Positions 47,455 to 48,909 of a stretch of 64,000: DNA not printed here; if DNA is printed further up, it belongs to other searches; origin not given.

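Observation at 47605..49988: Two tandem paralogous exported proteins built from a 24-aa repeat carrying an EF-hand/dockerin-like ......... loop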

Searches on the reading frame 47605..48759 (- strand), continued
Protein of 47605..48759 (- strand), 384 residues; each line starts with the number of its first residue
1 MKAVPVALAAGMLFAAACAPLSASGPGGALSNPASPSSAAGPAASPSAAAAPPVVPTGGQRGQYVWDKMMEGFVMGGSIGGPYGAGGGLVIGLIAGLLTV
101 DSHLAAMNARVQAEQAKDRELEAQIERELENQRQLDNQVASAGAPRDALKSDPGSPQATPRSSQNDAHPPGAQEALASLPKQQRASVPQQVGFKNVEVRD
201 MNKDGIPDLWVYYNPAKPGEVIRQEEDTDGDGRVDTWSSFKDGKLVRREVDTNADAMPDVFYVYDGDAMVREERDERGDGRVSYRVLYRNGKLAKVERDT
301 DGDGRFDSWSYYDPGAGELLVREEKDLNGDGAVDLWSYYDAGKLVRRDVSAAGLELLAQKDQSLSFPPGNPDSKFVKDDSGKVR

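Call 70: fold_search(model_id=the predicted structure, library=pdb)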
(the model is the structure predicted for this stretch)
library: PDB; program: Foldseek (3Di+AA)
matches with E <= 10: 517; with E <= 0.001: 22
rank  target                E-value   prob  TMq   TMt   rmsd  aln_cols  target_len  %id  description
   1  7vfm_A                1.3e-04  1.00  0.19  0.15  11.4       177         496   14  Crystal structure of SdgB (UDP and SD peptide-binding form) (released 2021-11-24)
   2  7vfl_A                1.5e-04  1.00  0.19  0.15  10.6       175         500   15  Crystal structure of SdgB (UDP, NAG, and O-glycosylated SD peptide-binding form) (released 2021-11-24)
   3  4x7p_A                1.8e-04  1.00  0.20  0.16  11.9       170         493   10  Crystal structure of apo S. aureus TarM (released 2015-02-18)
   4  7qh9_CCC              2.1e-04  1.00  0.22  0.18   4.3       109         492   10  TarM(Se)_G117R-4RboP (released 2023-05-10)
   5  7vfm_C                2.2e-04  1.00  0.20  0.16   8.0       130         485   13  Crystal structure of SdgB (UDP and SD peptide-binding form) (released 2021-11-24)
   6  7vfo_A                2.2e-04  1.00  0.19  0.15  12.3       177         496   14  Crystal structure of SdgB (Phosphate-binding form) (released 2021-11-24)
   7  4wac                  2.5e-04  1.00  0.20  0.15  11.9       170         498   10  Crystal Structure of TarM (released 2015-02-25)
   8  7vfk_A                2.5e-04  1.00  0.19  0.15  11.5       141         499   12  Crystal structure of SdgB (ligand-free form) (released 2021-11-24)
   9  5e9t_A                2.6e-04  1.00  0.20  0.16   5.4       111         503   14  Crystal structure of GtfA/B complex (released 2016-03-02)
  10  7qd7                  2.6e-04  1.00  0.19  0.15  11.3       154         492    9  TarM(Se)_G117R (released 2023-05-10)
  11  7vfn_A                3.3e-04  1.00  0.20  0.16   9.8       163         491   15  Crystal structure of SdgB (SD peptide-binding form) (released 2021-11-24)
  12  1mt6                  3.7e-04  1.00  0.22  0.29   9.6       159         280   14  Structure of histone H3 K4-specific methyltransferase SET7/9 with AdoHcy (released 2002-11-06)
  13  7ban_A                3.7e-04  0.97  0.12  0.04  18.4       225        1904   13  human Teneurin4 Mut C2 (released 2022-01-12)
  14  4x7r_A                4.1e-04  1.00  0.20  0.16  12.0       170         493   10  Crystal structure of S. aureus TarM G117R mutant in complex with Fondaparinux, alpha-GlcNAc-glycerol and UDP (released 2015-02-25)
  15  4pqg_A                4.3e-04  1.00  0.21  0.16   5.4       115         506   15  Crystal structure of the pneumococcal O-GlcNAc transferase GtfA in complex with UDP and GlcNAc (released 2014-06-18)
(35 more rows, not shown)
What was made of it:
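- On MORN_2 (PF07661): Foldseek hit to the SET7/9 MORN domain (call 70).
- Closest known: MORN repeat variant. Same: B's model matches the MORN domain of SET7/9 (call 70).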

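Call 81: list_cluster_members(proteins=[window:47605-48759:-, P0020, P0022, P0053, P0055, P0059, P0076, P0123])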
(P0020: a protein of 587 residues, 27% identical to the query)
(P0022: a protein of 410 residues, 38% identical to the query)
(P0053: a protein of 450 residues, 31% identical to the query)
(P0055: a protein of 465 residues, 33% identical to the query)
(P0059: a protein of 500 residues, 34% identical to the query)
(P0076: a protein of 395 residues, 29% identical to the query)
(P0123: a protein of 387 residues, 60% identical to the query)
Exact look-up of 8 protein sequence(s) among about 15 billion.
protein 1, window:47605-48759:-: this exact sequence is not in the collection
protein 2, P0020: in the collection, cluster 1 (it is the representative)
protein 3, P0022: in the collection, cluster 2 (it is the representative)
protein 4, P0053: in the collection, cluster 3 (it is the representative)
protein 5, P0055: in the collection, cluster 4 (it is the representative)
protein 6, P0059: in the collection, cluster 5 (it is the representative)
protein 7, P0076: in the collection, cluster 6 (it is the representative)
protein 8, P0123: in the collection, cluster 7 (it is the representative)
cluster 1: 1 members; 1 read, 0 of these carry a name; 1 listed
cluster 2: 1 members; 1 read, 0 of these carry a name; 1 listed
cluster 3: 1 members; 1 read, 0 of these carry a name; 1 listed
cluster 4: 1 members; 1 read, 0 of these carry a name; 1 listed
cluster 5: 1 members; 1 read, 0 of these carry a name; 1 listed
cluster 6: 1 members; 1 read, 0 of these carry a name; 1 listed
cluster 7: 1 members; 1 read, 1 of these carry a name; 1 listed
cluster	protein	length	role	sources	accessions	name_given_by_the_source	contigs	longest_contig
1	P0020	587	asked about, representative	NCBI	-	-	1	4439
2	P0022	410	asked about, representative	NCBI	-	-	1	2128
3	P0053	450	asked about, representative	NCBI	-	-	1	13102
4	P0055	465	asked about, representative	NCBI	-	-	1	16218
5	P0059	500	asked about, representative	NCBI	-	-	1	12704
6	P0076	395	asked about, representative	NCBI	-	-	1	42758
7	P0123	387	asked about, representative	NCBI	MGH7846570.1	MAG: hypothetical protein ACREQW_15565 [Candidatus Binatia bacterium]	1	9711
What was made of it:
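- Tried and rejected: The exact-sequence look-up of B found no identical protein, and the unnamed relatives stayed unnamed (call 81).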
